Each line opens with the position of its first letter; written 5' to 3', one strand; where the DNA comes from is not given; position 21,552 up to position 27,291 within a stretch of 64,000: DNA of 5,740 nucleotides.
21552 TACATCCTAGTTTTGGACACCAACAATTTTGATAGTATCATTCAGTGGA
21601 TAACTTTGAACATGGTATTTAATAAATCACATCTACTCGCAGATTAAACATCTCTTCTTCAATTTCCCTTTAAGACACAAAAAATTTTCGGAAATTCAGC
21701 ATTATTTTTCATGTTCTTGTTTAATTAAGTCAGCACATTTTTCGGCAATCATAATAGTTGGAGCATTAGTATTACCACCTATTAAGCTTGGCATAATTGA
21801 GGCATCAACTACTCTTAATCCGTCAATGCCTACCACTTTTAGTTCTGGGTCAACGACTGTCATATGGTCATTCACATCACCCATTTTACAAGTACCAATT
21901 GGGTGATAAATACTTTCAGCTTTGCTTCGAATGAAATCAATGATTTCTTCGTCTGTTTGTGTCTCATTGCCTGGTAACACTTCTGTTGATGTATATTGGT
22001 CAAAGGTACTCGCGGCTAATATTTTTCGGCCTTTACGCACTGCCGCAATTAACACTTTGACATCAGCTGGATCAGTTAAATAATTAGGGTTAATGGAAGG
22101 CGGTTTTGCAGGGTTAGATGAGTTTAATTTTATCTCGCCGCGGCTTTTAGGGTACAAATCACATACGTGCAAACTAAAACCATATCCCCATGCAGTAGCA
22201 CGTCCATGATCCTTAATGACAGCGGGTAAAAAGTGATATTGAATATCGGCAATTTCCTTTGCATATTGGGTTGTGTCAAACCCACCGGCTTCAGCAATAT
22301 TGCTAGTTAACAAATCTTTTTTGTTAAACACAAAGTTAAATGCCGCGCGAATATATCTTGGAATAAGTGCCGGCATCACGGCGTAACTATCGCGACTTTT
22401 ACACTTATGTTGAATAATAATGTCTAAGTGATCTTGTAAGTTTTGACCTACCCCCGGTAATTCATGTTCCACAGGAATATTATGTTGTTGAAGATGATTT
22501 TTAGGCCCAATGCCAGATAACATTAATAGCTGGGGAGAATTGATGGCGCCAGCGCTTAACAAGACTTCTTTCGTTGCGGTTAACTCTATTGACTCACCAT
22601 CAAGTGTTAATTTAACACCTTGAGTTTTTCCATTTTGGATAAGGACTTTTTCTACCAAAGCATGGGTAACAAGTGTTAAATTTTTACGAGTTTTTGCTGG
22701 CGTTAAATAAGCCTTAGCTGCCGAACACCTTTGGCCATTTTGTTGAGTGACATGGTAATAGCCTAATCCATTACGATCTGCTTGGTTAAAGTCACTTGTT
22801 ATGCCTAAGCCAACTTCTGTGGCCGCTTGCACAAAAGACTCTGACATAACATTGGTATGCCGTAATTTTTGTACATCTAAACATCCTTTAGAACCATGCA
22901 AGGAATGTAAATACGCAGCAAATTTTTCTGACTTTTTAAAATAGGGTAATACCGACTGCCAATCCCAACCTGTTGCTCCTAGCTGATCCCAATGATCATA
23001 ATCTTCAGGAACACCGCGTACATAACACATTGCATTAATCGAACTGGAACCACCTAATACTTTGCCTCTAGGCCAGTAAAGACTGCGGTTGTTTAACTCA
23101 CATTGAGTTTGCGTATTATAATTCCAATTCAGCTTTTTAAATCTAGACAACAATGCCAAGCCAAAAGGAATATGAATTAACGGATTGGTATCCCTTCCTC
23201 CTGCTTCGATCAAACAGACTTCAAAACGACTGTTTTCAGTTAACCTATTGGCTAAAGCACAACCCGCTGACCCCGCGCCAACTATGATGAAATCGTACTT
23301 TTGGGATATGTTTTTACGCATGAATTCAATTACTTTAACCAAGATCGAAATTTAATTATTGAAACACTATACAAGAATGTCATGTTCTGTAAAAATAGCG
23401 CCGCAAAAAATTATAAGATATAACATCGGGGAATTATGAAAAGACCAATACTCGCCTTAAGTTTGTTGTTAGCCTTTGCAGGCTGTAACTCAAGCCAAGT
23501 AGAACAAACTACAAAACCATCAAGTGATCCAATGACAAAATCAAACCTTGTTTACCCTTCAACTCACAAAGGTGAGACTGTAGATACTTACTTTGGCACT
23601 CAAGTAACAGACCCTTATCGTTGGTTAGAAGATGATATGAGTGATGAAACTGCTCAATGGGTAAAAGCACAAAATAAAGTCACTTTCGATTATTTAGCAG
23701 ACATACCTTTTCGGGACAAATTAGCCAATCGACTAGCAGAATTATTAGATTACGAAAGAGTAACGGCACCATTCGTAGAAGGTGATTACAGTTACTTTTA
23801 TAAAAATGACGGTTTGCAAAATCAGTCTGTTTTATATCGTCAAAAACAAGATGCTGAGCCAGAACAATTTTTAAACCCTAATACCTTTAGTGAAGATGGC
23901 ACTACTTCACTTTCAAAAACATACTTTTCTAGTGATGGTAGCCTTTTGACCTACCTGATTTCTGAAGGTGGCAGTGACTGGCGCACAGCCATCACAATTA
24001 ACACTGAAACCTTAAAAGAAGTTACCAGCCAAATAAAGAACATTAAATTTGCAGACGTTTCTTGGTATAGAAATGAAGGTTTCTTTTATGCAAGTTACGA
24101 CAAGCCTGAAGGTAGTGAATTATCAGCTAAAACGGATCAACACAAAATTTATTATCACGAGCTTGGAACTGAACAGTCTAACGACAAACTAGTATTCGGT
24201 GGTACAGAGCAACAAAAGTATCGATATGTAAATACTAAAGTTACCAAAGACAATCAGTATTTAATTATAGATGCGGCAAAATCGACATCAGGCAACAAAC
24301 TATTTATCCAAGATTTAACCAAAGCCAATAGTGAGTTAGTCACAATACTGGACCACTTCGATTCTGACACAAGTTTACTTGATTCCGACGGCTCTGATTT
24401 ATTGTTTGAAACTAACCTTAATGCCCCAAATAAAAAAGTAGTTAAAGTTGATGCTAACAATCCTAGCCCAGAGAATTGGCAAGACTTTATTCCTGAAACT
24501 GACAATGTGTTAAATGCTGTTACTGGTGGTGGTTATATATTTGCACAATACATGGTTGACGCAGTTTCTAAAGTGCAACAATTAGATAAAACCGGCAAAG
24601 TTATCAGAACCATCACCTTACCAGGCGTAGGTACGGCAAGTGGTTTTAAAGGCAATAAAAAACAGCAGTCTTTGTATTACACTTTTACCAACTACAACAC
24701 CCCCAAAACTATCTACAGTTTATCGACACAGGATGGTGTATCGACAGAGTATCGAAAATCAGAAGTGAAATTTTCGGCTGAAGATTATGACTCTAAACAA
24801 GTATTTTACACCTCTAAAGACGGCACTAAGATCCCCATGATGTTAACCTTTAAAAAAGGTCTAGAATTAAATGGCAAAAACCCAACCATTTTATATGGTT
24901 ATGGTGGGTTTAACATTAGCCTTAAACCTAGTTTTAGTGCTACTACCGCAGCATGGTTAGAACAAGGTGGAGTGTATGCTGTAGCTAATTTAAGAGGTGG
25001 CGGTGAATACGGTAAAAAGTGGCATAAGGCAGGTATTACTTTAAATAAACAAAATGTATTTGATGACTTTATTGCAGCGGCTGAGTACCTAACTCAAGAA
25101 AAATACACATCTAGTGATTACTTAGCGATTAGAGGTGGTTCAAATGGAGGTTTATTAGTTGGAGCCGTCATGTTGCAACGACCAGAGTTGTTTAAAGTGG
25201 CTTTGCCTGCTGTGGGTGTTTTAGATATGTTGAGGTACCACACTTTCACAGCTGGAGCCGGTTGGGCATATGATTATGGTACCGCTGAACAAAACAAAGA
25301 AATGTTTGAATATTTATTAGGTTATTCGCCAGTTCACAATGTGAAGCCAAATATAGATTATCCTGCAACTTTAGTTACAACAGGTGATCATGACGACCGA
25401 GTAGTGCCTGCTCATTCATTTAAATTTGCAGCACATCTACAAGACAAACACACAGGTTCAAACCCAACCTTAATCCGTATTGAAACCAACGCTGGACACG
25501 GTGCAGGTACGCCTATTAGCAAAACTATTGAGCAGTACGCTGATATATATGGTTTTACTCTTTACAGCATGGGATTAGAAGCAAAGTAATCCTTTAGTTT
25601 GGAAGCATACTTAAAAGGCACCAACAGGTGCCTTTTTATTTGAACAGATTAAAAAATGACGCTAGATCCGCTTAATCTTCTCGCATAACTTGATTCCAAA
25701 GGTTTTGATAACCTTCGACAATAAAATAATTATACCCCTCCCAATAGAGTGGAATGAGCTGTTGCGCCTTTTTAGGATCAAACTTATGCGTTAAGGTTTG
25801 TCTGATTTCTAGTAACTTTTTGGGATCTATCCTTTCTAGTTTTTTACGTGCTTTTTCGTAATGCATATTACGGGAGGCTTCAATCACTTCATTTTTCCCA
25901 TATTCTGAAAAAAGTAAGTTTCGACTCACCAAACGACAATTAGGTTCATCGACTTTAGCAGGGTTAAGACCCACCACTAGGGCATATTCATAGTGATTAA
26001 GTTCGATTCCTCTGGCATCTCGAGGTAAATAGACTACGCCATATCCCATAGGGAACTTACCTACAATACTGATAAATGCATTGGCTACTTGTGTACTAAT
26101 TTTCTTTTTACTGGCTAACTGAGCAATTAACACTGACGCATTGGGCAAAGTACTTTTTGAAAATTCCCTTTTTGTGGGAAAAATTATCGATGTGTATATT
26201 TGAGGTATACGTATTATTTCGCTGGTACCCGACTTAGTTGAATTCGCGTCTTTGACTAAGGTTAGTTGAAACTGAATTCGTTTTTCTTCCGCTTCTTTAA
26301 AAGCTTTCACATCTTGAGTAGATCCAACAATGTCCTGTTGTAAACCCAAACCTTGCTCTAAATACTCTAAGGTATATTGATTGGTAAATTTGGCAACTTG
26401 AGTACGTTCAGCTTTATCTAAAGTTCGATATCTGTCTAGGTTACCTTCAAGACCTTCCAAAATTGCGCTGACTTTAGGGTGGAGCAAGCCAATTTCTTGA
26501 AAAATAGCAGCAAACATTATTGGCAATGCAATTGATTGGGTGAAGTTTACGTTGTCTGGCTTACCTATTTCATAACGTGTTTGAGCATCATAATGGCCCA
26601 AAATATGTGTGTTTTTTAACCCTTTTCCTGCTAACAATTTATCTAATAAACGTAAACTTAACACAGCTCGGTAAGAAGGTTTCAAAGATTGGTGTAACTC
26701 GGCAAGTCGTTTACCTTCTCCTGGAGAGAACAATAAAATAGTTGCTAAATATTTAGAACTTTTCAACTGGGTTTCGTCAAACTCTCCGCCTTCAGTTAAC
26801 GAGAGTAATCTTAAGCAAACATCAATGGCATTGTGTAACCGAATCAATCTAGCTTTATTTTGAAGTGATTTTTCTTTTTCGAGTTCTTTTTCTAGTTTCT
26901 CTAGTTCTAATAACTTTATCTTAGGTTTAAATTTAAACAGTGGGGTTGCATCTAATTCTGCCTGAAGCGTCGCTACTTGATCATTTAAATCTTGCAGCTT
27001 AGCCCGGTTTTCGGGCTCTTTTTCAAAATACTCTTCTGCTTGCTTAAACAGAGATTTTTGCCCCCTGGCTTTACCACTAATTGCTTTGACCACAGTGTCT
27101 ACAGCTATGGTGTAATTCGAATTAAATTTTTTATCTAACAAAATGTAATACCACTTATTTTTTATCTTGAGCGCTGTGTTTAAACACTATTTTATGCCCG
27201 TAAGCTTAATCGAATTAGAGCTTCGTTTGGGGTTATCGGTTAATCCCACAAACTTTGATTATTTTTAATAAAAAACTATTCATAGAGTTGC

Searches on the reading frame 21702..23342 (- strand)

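Call 38: search_protein_families(library=pfam, proteins=[window:21702-23342:-], max_evalue=0.00001)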
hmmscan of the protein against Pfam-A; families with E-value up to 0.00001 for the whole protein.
window:21702-23342:- (546 aa): 3 families
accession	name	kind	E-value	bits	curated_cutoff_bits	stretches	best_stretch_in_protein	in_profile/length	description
PF00732.25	GMC_oxred_N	-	3.2e-55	187.7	23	1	16-306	1-217/218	GMC oxidoreductase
PF05199.19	GMC_oxred_C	-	1.6e-42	145.8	24.6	1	398-533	1-139/139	GMC oxidoreductase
PF01266.30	DAO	-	6.9e-06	26.3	27.9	0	17-48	1-31/353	FAD dependent oxidoreductase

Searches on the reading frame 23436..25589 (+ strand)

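Call 38: search_protein_families(library=pfam, proteins=[window:23436-25589:+], max_evalue=0.00001)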
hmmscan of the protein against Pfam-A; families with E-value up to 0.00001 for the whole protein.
window:23436-25589:+ (717 aa): 2 families
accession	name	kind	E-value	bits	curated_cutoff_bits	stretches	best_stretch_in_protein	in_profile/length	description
PF02897.21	Peptidase_S9_N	-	1.1e-121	406.9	24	1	41-440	1-412/414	Prolyl oligopeptidase, N-terminal beta-propeller domain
PF00326.27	Peptidase_S9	-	1.4e-66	224.5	22.6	1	498-713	1-211/213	Prolyl oligopeptidase family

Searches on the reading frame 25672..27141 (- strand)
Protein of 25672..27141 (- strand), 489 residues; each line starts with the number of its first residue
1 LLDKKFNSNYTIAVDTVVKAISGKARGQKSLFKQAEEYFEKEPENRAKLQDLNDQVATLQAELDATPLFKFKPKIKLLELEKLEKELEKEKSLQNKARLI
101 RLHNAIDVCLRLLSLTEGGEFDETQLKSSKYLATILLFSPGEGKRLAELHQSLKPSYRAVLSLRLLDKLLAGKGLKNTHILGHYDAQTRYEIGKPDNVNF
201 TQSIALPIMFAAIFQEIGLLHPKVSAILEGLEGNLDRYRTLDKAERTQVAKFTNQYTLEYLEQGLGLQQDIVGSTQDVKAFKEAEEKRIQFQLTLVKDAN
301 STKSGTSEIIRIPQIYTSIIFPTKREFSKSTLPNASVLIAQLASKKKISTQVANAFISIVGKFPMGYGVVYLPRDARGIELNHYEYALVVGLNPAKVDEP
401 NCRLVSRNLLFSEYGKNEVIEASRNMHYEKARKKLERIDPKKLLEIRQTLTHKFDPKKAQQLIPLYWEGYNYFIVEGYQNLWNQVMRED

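Call 38: search_protein_families(library=pfam, proteins=[window:25672-27141:-], max_evalue=0.00001)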
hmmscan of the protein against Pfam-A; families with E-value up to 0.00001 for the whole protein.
window:25672-27141:- (489 aa): 0 families

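Call 39: search_solved_structures(query=window:25672-27141:-, max_evalue=0.01)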
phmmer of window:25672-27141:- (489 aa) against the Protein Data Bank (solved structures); distinct sequences matched with E-value up to 0.01: 0.

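Call 81: search_protein_families(library=ncbifam, proteins=[window:25672-27141:-], max_evalue=0.001)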
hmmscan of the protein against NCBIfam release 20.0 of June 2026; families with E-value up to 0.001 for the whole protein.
window:25672-27141:- (489 aa): 0 families
